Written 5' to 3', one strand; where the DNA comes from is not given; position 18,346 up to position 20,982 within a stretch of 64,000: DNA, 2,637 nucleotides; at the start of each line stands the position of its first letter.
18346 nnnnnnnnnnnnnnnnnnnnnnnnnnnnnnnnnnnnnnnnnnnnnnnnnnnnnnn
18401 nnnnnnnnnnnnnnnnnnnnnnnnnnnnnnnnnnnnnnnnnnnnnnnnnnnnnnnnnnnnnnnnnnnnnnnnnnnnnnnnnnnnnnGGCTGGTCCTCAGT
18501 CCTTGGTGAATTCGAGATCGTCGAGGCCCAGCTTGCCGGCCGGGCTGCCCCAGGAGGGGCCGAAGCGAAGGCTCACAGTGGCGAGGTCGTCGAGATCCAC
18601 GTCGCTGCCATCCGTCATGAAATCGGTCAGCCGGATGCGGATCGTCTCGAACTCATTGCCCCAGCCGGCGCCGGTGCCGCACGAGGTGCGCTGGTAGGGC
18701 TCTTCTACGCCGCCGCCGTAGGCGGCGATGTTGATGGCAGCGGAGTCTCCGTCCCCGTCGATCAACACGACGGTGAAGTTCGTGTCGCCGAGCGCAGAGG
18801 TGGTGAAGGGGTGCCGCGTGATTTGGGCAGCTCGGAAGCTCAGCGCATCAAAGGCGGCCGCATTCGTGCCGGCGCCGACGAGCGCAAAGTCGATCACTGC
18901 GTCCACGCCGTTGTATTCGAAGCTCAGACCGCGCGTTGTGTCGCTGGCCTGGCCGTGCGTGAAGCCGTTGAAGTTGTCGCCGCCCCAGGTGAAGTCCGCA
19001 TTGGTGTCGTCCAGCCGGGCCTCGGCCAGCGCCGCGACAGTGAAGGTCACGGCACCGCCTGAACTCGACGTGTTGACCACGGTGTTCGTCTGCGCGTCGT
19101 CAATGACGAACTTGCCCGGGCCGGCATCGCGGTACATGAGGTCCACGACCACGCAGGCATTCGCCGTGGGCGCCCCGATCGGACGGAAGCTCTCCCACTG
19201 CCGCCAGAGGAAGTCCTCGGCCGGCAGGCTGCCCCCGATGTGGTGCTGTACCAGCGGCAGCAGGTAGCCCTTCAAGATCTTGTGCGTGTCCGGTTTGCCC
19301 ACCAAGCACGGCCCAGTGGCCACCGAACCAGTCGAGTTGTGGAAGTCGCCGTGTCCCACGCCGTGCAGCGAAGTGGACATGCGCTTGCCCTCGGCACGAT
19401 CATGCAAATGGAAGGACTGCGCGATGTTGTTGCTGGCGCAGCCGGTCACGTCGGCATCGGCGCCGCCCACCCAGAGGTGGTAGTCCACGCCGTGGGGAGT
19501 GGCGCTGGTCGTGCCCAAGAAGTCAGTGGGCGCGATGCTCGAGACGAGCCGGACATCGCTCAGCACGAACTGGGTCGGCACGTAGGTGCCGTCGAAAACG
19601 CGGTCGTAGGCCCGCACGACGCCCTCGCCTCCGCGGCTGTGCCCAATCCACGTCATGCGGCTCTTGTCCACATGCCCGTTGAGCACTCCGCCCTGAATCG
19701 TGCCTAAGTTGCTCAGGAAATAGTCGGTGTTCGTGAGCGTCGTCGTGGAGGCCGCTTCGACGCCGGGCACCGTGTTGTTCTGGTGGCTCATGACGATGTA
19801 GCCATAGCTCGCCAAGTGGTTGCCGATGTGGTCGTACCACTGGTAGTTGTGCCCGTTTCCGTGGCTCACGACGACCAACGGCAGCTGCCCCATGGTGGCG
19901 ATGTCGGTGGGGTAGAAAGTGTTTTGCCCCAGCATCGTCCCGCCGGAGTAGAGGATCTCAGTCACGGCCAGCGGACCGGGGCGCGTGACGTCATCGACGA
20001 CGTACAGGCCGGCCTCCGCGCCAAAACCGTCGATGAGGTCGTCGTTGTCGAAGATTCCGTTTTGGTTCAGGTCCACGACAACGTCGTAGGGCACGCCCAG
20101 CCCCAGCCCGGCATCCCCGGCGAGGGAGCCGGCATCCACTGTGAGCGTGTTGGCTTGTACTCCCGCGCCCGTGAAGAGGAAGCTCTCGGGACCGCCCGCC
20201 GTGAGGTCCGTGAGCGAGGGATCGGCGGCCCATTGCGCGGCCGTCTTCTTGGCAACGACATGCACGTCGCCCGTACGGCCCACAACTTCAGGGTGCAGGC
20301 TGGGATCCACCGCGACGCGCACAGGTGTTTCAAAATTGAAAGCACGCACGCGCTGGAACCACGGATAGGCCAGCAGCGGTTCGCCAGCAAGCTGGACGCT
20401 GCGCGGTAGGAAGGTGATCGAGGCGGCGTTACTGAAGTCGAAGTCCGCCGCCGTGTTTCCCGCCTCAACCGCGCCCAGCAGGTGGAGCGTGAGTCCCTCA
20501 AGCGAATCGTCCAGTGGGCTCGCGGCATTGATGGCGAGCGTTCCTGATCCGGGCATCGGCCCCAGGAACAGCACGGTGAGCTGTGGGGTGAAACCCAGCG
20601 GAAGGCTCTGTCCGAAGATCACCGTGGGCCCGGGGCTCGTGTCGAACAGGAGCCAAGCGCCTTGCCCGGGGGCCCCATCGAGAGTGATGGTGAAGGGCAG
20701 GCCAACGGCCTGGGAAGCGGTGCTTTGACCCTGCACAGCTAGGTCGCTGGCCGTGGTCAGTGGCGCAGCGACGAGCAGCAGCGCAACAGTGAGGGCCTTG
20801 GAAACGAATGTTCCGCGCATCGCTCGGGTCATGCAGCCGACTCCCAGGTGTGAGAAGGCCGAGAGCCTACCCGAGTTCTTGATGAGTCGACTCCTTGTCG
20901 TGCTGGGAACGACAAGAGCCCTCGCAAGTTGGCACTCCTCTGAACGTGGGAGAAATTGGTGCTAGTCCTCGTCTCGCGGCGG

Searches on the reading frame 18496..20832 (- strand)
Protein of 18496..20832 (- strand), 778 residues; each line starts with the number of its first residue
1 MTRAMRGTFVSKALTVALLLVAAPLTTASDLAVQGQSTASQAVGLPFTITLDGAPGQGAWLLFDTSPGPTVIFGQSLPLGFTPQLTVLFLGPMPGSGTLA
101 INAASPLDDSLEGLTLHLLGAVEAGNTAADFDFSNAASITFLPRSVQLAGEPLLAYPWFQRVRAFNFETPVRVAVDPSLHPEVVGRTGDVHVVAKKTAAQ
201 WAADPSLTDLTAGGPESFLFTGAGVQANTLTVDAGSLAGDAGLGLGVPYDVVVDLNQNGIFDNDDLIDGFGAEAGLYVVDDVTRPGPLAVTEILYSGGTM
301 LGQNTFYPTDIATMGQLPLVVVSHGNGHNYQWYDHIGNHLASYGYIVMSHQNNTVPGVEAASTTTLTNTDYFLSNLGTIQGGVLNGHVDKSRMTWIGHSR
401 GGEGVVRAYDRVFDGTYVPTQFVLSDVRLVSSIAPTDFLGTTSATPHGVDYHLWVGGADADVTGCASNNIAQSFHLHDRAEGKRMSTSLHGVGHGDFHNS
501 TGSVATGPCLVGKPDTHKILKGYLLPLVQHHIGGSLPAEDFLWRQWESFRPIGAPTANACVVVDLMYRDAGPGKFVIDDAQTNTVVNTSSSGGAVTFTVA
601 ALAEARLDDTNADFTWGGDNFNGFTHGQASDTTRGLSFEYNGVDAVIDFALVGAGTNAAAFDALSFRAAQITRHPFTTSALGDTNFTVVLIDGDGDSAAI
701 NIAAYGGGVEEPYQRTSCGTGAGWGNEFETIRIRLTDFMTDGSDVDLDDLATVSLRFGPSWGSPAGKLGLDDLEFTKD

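Call 58: search_protein_families(library=pfam, proteins=[window:18496-20832:-], max_evalue=0.0001)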
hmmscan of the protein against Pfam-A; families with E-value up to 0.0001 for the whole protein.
window:18496-20832:- (778 aa): 3 families
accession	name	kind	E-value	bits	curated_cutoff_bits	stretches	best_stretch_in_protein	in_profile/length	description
PF12740.14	PETase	-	2e-07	31.1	28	1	301-408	40-142/263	PET hydrolase-like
PF07224.18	Chlorophyllase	-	5.3e-07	29.2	26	1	313-403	38-128/301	Chlorophyllase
PF03403.19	PAF-AH_p_II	-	2e-06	27.1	20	1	311-350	94-133/372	Platelet-activating factor acetylhydrolase, isoform II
